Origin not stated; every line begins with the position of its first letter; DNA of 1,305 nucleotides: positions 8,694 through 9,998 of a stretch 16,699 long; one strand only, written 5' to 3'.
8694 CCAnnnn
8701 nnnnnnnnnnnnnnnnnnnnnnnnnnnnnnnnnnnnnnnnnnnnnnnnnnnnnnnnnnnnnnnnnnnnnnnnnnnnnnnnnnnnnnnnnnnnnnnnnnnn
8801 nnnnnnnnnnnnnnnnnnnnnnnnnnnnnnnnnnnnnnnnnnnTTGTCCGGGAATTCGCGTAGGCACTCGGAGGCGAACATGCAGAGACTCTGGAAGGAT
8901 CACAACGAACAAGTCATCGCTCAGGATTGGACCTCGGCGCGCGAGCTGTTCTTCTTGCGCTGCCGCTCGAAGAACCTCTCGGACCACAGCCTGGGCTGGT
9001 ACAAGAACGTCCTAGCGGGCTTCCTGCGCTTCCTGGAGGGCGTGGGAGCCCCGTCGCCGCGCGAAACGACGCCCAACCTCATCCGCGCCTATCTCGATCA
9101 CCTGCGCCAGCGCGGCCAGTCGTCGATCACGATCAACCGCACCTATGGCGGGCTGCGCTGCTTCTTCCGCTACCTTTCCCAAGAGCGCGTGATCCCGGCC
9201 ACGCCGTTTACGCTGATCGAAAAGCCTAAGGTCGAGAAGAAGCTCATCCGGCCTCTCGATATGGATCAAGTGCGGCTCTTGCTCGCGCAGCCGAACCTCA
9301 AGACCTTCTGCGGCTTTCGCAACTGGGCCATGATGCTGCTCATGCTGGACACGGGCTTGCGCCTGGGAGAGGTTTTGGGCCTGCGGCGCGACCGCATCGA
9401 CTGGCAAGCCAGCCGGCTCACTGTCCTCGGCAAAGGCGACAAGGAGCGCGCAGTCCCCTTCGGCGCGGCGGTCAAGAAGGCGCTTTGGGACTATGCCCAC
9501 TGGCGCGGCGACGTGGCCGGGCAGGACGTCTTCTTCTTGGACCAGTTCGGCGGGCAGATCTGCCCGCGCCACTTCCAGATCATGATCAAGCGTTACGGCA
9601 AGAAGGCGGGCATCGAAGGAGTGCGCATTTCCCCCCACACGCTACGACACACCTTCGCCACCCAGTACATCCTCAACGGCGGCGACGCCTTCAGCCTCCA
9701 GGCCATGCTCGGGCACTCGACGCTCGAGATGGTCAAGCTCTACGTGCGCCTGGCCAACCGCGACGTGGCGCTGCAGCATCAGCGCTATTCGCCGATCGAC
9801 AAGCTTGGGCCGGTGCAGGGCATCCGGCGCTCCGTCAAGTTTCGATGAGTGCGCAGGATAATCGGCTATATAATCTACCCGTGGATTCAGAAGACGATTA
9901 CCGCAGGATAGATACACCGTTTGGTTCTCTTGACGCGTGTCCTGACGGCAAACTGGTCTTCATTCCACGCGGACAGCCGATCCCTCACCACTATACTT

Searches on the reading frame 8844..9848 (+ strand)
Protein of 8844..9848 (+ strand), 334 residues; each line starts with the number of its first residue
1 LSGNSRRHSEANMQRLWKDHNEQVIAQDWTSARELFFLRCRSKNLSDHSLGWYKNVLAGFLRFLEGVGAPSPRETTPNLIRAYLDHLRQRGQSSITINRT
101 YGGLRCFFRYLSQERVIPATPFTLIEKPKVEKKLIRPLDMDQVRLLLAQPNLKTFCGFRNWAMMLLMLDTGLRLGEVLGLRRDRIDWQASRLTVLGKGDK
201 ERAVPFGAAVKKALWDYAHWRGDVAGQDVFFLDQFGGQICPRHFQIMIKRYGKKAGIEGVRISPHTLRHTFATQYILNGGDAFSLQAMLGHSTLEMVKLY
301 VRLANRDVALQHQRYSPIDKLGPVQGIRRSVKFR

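Call 9: search_protein_families(library=pfam, proteins=[window:8844-9848:+], max_evalue=0.01)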
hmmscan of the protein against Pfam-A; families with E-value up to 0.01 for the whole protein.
window:8844-9848:+ (334 aa): 4 families
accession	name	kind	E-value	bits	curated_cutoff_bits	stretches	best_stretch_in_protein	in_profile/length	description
PF00589.27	Phage_integrase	-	6.9e-35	120.8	27.1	1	138-304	3-169/172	Phage integrase family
PF02899.23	Phage_int_SAM_1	-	2.4e-09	37.8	22.3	1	42-114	11-82/83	Phage integrase, N-terminal SAM-like domain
PF13495.12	Phage_int_SAM_4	-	3.2e-07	31.1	27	1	36-115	5-82/85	Phage integrase, N-terminal SAM-like domain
PF13102.12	Phage_int_SAM_5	-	0.00012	22.9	22.3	1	41-123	13-94/98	Phage integrase SAM-like domain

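Call 17: search_protein_families(library=ncbifam, proteins=[window:8844-9848:+], max_evalue=0.01)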
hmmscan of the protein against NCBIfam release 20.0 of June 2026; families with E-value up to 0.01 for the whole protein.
window:8844-9848:+ (334 aa): 12 families
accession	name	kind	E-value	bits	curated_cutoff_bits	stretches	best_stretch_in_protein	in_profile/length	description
TIGR02224.1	recomb_XerC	equivalog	1.2e-58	198.9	335.15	1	42-317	10-291/295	tyrosine recombinase XerC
TIGR02225.1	recomb_XerD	equivalog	4.7e-55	187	329.6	1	42-317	10-288/290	site-specific tyrosine recombinase XerD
NF001399.0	PRK00283.1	subfamily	3.1e-53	181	279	1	42-318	19-298/300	tyrosine recombinase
NF040815.2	recomb_XerA_Arch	equivalog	1.3e-47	162.6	220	1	36-308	3-259/263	site-specific tyrosine recombinase/integron integrase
NF002331.0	PRK01287.1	subfamily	3.9e-34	118.2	371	1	32-319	29-328/365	site-specific tyrosine recombinase XerC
NF003462.0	PRK05084.1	equivalog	2.3e-26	92.4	267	1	159-307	196-348/360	tyrosine recombinase XerS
TIGR02249.1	integrase_gron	subfamily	2.8e-19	69.6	265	2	241-320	239-314/315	integron integrase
NF011946.0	PRK15417.1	equivalog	5.5e-12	45.5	435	1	242-324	255-333/337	integron integrase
NF007371.0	PRK09871.1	subfamily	1.4e-07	31.3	222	1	154-300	22-171/198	tyrosine-type DNA invertase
NF007370.0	PRK09870.1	subfamily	5.6e-07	29.4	221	1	138-298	13-174/200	tyrosine-type DNA invertase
NF002685.0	PRK02436.1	equivalog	0.0018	18.2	178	1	163-295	117-238/245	site-specific tyrosine recombinase XerD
NF041502.1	integrase_1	equivalog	0.0043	15.8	350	1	259-303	316-360/484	site-specific integrase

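Call 20: find_homologous_proteins(query=window:8880-9848:+, max_evalue=1e-20)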
Query window:8880-9848:+ (322 aa): 5290 proteins with E <= 1e-20 among 8000 candidates; the best 120 are listed.
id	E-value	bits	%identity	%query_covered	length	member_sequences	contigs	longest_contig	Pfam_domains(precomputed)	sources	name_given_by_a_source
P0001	4.6e-219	744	100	100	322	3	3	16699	PF13495.13,PF00589.28,PF02899.24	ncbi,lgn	-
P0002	2.6e-196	669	89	100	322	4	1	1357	PF13495.13,PF00589.28,PF02899.24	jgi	-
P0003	4.8e-196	669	88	100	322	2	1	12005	PF13495.13,PF00589.28,PF02899.24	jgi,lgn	-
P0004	7.4e-188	642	84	100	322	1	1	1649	PF13495.13,PF00589.28,PF02899.24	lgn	-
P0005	6.5e-187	639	84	100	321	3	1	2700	PF13495.13,PF00589.28,PF02899.24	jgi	jgi:integrase/recombinase XerD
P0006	4.4e-186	636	84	100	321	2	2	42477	PF13495.13,PF00589.28,PF02899.24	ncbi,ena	-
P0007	5.3e-186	636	85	100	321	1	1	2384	PF13495.13,PF00589.28,PF02899.24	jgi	jgi:integrase/recombinase XerD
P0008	1.2e-185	634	85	100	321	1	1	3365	PF13495.13,PF00589.28,PF02899.24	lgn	-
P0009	4.5e-185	632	83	100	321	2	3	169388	PF13495.13,PF00589.28,PF02899.24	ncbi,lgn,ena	-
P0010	2.2e-184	630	83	100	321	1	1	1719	PF13495.13,PF00589.28,PF02899.24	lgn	-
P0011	3.2e-183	626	83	100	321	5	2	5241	PF13495.13,PF00589.28,PF02899.24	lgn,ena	-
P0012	1.7e-182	624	84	100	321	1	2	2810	PF13495.13,PF00589.28,PF02899.24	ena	-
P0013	3.1e-180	617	81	100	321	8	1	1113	PF13495.13,PF00589.28,PF02899.24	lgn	-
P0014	1.5e-178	611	83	100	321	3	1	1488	PF13495.13,PF00589.28,PF02899.24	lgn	-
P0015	4.2e-174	596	81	100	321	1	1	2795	PF13495.13,PF00589.28,PF02899.24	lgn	-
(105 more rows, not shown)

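Call 21: find_encoding_contigs(protein=P0003, flank=10000, max_places=3)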
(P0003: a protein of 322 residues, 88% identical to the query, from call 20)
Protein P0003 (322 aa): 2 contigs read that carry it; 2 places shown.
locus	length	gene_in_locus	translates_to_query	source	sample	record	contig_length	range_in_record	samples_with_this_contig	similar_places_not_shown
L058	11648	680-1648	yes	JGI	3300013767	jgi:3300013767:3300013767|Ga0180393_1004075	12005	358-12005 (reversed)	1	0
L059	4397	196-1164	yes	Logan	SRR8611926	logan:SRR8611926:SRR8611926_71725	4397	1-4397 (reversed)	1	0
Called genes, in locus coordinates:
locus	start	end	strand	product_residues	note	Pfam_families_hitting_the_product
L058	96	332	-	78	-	-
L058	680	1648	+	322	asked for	PF13495:Phage_int_SAM_4 (weak), PF02899:Phage_int_SAM_1, PF00589:Phage_integrase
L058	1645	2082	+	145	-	-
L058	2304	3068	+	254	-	-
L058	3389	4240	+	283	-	PF13814:Replic_Relax (weak)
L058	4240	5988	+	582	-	PF02534:T4SS-DNA_transf, PF12696:TraG-D_C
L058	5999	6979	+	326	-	PF02899:Phage_int_SAM_1, PF00589:Phage_integrase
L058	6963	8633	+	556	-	PF12161:HsdM_N, PF02384:N6_Mtase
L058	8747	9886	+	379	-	PF17761:DUF1016_N, PF06250:YhcG_C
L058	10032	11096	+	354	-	PF01420:Methylase_S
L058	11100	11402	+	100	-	-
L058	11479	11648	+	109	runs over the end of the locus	-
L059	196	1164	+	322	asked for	PF13495:Phage_int_SAM_4 (weak), PF02899:Phage_int_SAM_1, PF00589:Phage_integrase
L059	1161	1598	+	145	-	-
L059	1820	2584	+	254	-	-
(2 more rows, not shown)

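Call 22: find_encoding_contigs(protein=P0006, flank=10000, max_places=3)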
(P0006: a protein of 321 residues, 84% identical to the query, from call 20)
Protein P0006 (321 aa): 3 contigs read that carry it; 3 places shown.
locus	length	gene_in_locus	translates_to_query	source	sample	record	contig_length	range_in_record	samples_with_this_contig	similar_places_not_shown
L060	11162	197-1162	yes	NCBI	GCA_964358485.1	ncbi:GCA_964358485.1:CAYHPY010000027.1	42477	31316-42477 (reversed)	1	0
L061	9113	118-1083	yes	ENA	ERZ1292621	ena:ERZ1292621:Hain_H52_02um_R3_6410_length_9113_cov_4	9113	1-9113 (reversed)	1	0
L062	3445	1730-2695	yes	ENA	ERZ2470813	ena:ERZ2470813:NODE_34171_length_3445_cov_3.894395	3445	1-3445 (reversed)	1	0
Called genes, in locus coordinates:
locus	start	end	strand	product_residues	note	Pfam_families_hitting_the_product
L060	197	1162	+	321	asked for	PF13495:Phage_int_SAM_4, PF02899:Phage_int_SAM_1, PF00589:Phage_integrase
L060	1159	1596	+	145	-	-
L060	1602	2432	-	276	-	PF08843:AbiEii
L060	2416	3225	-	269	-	PF09407:AbiEi_1 (weak)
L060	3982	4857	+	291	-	-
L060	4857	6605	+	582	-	PF02534:T4SS-DNA_transf (weak), PF12696:TraG-D_C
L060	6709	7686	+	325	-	PF13495:Phage_int_SAM_4 (weak), PF02899:Phage_int_SAM_1, PF00589:Phage_integrase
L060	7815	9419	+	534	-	PF12161:HsdM_N, PF02384:N6_Mtase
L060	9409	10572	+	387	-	PF17761:DUF1016_N, PF06250:YhcG_C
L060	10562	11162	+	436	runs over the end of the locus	PF01420:Methylase_S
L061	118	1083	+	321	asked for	PF13495:Phage_int_SAM_4, PF02899:Phage_int_SAM_1, PF00589:Phage_integrase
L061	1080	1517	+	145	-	-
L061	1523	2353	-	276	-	PF08843:AbiEii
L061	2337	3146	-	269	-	PF09407:AbiEi_1 (weak)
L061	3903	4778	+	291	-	-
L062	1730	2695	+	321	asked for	PF13495:Phage_int_SAM_4, PF02899:Phage_int_SAM_1, PF00589:Phage_integrase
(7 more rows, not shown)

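Call 23: find_encoding_contigs(protein=P0009, flank=10000, max_places=3)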
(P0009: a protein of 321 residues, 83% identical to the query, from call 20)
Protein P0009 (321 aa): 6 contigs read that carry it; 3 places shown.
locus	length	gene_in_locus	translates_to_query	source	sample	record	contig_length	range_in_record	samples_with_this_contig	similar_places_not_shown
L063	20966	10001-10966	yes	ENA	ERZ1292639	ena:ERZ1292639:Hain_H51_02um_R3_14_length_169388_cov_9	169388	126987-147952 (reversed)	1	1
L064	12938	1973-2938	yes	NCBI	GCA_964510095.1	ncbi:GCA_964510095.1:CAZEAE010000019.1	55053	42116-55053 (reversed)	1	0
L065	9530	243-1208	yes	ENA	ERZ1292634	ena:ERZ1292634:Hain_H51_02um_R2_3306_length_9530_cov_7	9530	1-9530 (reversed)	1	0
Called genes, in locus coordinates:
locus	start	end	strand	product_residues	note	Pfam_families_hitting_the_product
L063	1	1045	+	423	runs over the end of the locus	PF04389:Peptidase_M28, PF01546:Peptidase_M20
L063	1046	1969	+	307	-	PF00795:CN_hydrolase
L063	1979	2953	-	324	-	PF02423:OCD_Mu_crystall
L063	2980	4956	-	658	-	PF12838:Fer4_7 (faint), PF13183:Fer4_8 (faint), PF13187:Fer4_9 (faint), PF13534:Fer4_17 (faint), PF13237:Fer4_10 (faint)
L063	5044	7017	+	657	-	-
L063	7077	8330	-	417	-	PF13657:Couple_hipA, PF07804:HipA_C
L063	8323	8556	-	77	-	PF13744:HTH_37 (faint), PF13560:HTH_31 (weak), PF01381:HTH_3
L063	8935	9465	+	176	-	-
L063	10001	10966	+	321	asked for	PF13495:Phage_int_SAM_4, PF02899:Phage_int_SAM_1, PF00589:Phage_integrase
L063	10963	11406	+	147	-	-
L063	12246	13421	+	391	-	PF13495:Phage_int_SAM_4 (weak), PF02899:Phage_int_SAM_1, PF00589:Phage_integrase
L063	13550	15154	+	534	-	PF12161:HsdM_N, PF02384:N6_Mtase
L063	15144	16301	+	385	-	PF17761:DUF1016_N, PF06250:YhcG_C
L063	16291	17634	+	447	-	PF01420:Methylase_S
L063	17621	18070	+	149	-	PF22398:DUF6978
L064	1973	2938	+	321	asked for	PF13495:Phage_int_SAM_4, PF02899:Phage_int_SAM_1, PF00589:Phage_integrase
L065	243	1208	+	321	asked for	PF13495:Phage_int_SAM_4, PF02899:Phage_int_SAM_1, PF00589:Phage_integrase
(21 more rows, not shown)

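Call 32: find_related_loci(query=A1, collection=metagenome_contigs, flank=10000)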
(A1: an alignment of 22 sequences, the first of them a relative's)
Query A1 (322 aa) in metagenome_contigs; peptide patterns used: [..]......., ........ (x = any residue, [..] = any of these).
357 stretches matched a pattern; 178 encode a relative of the query (tblastn E <= 1e-3); the best 80 are kept; 79 distinct loci.
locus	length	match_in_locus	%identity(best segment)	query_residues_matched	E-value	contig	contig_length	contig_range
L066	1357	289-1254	89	1-322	0e+0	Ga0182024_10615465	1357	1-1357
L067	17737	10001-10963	82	1-322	0e+0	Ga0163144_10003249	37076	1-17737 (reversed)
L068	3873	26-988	72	1-322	8e-162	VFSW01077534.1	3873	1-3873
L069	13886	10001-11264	81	1-309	1e-144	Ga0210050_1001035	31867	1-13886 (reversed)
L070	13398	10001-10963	84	1-322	0e+0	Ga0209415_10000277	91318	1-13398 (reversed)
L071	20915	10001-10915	60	17-322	4e-120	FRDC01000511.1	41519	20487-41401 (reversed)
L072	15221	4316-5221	61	17-319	1e-119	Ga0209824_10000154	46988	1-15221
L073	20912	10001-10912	58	19-322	2e-118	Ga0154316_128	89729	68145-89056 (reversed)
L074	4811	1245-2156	57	19-322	5e-119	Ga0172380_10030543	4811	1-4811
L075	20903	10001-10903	58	19-319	4e-117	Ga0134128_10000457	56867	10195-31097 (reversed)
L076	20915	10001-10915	57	18-322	7e-117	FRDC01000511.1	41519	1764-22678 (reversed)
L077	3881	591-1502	56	19-322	1e-117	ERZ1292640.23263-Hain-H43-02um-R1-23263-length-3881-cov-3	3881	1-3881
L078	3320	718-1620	57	19-319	9e-117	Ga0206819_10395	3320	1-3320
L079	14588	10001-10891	57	18-314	7e-114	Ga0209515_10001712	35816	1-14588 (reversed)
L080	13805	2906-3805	55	20-319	6e-110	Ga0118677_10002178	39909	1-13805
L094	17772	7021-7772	75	68-309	1e-103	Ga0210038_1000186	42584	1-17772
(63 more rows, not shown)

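Call 36: find_encoding_contigs(protein=P0001, flank=10000, max_places=10)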
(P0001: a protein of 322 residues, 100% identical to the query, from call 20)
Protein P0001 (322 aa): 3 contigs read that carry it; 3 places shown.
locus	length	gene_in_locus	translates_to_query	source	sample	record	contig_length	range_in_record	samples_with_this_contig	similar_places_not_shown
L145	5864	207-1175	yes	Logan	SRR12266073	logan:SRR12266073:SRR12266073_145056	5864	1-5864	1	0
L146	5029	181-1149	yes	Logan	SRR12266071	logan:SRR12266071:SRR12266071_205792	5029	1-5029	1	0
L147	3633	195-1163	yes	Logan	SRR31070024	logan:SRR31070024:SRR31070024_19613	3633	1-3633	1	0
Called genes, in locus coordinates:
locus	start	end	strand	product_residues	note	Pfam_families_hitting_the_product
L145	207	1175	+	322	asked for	PF13495:Phage_int_SAM_4, PF02899:Phage_int_SAM_1, PF00589:Phage_integrase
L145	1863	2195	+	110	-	PF13744:HTH_37 (faint)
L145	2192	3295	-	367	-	PF13776:DUF4172, PF02661:Fic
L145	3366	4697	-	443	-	PF13371:TPR_9 (faint), PF13432:TPR_16 (faint), PF07719:TPR_2 (faint)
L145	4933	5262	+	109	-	-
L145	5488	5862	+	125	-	?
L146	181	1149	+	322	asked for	PF13495:Phage_int_SAM_4, PF02899:Phage_int_SAM_1, PF00589:Phage_integrase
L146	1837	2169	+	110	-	PF13744:HTH_37 (faint)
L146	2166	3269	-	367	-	PF13776:DUF4172, PF02661:Fic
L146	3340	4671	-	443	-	PF13371:TPR_9 (faint), PF13432:TPR_16 (faint), PF07719:TPR_2 (faint)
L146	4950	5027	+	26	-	?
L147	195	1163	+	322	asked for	PF13495:Phage_int_SAM_4, PF02899:Phage_int_SAM_1, PF00589:Phage_integrase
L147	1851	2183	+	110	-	PF13744:HTH_37 (faint)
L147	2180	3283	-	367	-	PF13776:DUF4172, PF02661:Fic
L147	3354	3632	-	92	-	?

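Call 64: search_protein_families(library=pfam, proteins=[L094:105-1706:-, L094:1703-2620:-, L094:2617-3534:-, L094:4764-5945:+, L094:5854-6285:+, L094:7919-9148:+, L094:9118-9762:+, L094:10825-11931:+, L094:12508-13248:+, L094:13925-14959:+], max_evalue=0.001)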
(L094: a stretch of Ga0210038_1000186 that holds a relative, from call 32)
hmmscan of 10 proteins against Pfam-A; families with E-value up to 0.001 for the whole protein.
L094:105-1706:- (533 aa): 0 families

L094:1703-2620:- (305 aa): 0 families

L094:2617-3534:- (305 aa): 0 families

L094:4764-5945:+ (393 aa): 2 families
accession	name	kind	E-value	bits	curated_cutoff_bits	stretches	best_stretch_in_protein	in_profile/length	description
PF03050.20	DDE_Tnp_IS66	-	1e-19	71.5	23.1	1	198-354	4-172/284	Transposase IS66 family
PF13005.12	zf-IS66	-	2.7e-07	31.3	27.3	1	138-181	3-45/46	zinc-finger binding domain of transposase IS66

L094:5854-6285:+ (143 aa): 1 family
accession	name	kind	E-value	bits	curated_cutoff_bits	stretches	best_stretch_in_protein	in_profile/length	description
PF03050.20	DDE_Tnp_IS66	-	1.6e-12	47.9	23.1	1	26-96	213-283/284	Transposase IS66 family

L094:7919-9148:+ (409 aa): 2 families
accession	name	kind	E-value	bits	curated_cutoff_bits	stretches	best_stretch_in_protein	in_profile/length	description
PF06250.17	YhcG_C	-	7.2e-57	192.1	32.5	1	233-384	2-153/157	YhcG PDDEXK nuclease domain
PF17761.7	DUF1016_N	-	4.5e-23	82.3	32.8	1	48-208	7-137/137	DUF1016 N-terminal domain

L094:9118-9762:+ (214 aa): 1 family
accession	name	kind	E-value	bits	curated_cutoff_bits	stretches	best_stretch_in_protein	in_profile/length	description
PF07929.16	PRiA4_ORF3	-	3.4e-68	229.2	26.6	1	24-194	1-172/173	Plasmid pRiA4b ORF-3-like protein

L094:10825-11931:+ (368 aa): 2 families
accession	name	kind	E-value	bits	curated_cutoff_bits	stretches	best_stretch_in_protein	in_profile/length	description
PF13274.11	SocA_Panacea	-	3.3e-10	41.3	25.7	1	230-337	2-112/113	Antitoxin SocA-like, Panacea domain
PF15731.11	MqsA_antitoxin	-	8.9e-06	26.3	30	1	27-136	3-113/131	Antitoxin component of bacterial toxin-antitoxin system, MqsA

L094:12508-13248:+ (246 aa): 1 family
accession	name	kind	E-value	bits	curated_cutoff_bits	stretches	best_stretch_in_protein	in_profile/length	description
PF02321.23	OEP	-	1.8e-27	96.8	22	1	44-231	3-185/187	Outer membrane efflux protein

L094:13925-14959:+ (344 aa): 2 families
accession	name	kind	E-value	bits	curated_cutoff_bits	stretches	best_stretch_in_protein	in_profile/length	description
PF16576.10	HlyD_D23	-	7e-06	25.9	30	1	134-296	77-184/214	Barrel-sandwich domain of CusB or HlyD membrane-fusion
PF13437.12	HlyD_3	-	2.5e-05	25.4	22.2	1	215-329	1-96/106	HlyD family secretion protein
